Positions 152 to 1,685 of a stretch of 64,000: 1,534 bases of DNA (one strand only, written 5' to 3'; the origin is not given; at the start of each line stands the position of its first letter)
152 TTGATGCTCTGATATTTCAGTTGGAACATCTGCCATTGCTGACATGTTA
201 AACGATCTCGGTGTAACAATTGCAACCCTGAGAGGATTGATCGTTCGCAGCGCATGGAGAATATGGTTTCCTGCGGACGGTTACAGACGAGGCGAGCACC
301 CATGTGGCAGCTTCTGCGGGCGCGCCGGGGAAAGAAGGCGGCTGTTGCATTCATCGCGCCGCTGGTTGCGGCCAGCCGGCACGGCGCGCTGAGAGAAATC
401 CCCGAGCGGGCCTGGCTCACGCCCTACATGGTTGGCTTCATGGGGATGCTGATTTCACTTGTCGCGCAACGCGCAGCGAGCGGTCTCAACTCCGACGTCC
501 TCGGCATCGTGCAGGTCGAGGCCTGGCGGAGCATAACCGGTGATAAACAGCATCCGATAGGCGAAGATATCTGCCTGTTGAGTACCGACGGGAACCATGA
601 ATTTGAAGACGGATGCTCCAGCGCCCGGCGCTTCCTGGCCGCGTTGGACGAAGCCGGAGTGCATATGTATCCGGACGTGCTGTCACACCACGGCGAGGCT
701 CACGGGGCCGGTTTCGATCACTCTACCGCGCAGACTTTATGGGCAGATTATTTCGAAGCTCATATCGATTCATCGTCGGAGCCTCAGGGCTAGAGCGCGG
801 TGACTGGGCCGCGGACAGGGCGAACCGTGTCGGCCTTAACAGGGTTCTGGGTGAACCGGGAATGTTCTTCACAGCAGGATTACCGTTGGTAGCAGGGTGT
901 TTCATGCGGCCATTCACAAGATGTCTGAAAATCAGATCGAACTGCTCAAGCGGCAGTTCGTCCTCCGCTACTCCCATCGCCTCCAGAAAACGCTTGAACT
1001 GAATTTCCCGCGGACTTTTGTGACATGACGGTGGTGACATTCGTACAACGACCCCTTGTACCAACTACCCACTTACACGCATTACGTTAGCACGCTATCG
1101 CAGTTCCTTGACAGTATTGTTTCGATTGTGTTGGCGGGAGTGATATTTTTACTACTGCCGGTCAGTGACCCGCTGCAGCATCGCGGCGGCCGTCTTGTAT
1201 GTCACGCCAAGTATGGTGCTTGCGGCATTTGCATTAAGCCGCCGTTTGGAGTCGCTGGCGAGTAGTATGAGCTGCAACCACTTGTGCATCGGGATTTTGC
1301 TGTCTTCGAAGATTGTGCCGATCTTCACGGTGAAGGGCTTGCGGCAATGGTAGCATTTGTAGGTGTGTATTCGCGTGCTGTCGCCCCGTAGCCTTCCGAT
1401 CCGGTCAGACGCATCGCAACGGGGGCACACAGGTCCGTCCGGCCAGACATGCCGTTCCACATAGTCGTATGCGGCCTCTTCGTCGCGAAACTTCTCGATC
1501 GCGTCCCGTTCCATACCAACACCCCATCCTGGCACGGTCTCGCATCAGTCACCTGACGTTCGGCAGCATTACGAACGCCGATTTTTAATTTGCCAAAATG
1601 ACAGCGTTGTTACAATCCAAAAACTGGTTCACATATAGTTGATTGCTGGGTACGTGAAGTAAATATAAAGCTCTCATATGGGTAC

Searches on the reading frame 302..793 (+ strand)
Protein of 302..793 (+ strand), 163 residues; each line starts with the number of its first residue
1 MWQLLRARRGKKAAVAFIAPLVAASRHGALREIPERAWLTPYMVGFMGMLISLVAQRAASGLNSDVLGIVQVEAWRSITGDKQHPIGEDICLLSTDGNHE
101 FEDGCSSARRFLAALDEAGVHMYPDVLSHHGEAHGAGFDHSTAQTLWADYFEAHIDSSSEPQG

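Call 38: search_protein_families(library=pfam, proteins=[window:302-793:+], max_evalue=0.1)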
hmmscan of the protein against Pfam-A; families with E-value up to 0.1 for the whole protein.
window:302-793:+ (163 aa): 0 families

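Call 66: search_protein_families(library=padloc, proteins=[window:302-793:+], max_evalue=0.01)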
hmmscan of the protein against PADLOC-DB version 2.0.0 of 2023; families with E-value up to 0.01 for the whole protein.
window:302-793:+ (163 aa): 0 families

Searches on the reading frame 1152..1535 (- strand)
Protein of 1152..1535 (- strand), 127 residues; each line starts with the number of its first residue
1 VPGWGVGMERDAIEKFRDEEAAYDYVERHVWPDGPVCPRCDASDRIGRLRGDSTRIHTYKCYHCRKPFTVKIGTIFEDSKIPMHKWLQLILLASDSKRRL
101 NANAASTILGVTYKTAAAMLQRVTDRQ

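Call 38: search_protein_families(library=pfam, proteins=[window:1152-1535:-], max_evalue=0.1)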
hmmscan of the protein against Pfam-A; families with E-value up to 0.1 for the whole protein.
window:1152-1535:- (127 aa): 2 families
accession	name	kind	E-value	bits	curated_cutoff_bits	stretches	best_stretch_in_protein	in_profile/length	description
PF12760.12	Zn_ribbon_IS1595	-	5.7e-12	45.9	25.4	1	18-66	2-45/46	Transposase zinc-ribbon domain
PF09723.15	Zn_ribbon_8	-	0.016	15.6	34.4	0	56-72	3-19/41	Zinc ribbon domain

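Call 51: list_cluster_members(proteins=[L003:8984-9574:+, L003:10924-12858:+, L003:12908-15037:+, L003:16488-18047:+, L004:8441-8977:-, L002:10992-12914:+, L002:8579-9166:+, L004:11047-12960:+, window:1152-1535:-, window:2960-4936:+])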
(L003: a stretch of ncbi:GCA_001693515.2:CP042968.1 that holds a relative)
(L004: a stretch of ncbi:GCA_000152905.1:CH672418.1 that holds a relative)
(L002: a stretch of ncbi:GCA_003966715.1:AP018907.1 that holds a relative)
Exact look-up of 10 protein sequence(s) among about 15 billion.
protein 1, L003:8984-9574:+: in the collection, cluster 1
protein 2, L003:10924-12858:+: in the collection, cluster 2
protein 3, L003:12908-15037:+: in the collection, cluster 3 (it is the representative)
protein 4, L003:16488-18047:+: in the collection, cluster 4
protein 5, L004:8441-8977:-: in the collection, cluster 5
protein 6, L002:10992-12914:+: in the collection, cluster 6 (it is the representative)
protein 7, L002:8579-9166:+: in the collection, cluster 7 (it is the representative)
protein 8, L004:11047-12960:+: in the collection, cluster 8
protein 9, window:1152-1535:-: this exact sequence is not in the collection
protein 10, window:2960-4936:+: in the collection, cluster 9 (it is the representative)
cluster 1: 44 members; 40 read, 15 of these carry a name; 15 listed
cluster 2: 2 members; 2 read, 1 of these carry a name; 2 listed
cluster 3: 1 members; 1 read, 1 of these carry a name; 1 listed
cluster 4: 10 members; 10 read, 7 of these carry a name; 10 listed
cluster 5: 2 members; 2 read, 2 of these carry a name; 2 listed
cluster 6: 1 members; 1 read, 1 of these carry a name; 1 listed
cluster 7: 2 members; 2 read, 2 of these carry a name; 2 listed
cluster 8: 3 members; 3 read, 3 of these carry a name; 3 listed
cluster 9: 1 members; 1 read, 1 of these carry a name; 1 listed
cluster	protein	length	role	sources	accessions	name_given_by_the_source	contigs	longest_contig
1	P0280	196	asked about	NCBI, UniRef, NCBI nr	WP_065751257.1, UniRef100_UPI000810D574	hypothetical protein [Bradyrhizobium paxllaeri] | hypothetical protein n=1 Tax=Bradyrhizobium paxllaeri TaxID=190148 RepID=UPI000810D574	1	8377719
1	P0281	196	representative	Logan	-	-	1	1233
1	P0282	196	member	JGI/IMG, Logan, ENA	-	hypothetical protein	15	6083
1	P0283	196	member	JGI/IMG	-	hypothetical protein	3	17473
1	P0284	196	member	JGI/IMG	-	hypothetical protein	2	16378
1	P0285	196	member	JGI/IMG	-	hypothetical protein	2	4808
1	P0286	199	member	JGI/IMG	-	hypothetical protein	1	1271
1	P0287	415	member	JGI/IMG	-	tetratricopeptide (TPR) repeat protein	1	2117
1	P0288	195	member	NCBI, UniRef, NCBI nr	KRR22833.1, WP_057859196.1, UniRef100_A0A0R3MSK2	hypothetical protein CQ14_00605 [Bradyrhizobium lablabi] | Uncharacterized protein n=1 Tax=Bradyrhizobium lablabi TaxID=722472 RepID=A0A0R3MSK2_9BRAD | hypothetical protein [Bradyrhizobium lablabi]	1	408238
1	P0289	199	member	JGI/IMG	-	hypothetical protein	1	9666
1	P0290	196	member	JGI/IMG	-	hypothetical protein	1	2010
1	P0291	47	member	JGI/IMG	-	hypothetical protein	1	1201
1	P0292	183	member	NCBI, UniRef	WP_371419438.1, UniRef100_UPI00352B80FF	hypothetical protein [Bradyrhizobium sp. CCBAU 051011] | hypothetical protein n=1 Tax=Bradyrhizobium sp. CCBAU 051011 TaxID=858422 ...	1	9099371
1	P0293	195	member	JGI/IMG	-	hypothetical protein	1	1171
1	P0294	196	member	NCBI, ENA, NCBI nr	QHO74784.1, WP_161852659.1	hypothetical protein ACH79_21280 [Bradyrhizobium sp. CCBAU 051011] | hypothetical protein [Bradyrhizobium sp. CCBAU 051011]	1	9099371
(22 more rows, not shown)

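Call 66: search_protein_families(library=padloc, proteins=[window:1152-1535:-], max_evalue=0.01)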
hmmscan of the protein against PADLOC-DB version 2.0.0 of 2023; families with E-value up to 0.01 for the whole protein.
window:1152-1535:- (127 aa): 0 families
